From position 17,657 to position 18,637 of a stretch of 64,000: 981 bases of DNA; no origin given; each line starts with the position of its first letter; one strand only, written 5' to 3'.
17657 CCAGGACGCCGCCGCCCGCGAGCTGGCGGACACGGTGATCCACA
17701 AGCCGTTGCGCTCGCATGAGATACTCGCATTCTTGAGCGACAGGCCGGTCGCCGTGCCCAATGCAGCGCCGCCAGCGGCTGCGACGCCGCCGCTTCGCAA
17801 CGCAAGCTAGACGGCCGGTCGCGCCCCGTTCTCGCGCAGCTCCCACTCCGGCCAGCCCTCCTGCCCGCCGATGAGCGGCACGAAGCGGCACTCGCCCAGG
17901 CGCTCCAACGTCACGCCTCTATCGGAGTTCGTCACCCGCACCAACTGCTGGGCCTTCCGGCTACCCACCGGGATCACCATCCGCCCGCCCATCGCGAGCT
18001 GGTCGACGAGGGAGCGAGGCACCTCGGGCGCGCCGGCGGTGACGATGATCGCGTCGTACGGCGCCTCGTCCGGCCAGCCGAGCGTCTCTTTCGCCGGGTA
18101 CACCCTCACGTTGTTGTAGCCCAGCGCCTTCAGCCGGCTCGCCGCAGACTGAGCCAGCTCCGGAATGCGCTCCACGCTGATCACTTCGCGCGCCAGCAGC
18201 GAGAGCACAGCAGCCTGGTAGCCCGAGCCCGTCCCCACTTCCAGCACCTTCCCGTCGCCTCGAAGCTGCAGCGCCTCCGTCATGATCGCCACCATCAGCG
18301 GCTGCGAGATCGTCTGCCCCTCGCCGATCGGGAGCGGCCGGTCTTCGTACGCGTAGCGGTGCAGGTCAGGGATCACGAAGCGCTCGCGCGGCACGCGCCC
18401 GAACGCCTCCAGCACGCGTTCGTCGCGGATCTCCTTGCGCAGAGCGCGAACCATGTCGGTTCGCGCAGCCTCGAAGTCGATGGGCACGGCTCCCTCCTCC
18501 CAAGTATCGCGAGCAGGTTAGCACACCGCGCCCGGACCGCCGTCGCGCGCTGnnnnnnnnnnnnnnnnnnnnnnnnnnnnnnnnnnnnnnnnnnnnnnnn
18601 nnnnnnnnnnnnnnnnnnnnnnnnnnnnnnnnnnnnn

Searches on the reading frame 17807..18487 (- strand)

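Call 83: search_protein_families(library=pfam, proteins=[window:17807-18487:-])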
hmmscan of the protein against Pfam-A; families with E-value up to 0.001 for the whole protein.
window:17807-18487:- (226 aa): 4 families
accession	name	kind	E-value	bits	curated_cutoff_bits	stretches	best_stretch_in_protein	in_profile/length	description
PF01135.25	PCMT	-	1.1e-62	212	20.3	1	10-208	4-208/210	Protein-L-isoaspartate(D-aspartate) O-methyltransferase (PCMT)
PF00398.26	RrnaAD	-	0.00024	20.8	24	1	69-130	22-81/263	Ribosomal RNA adenine dimethylase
PF13847.12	Methyltransf_31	-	0.00027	21.1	27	1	77-132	3-61/145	Methyltransferase domain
PF13649.12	Methyltransf_25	-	0.00056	21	27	0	81-150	1-71/97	Methyltransferase domain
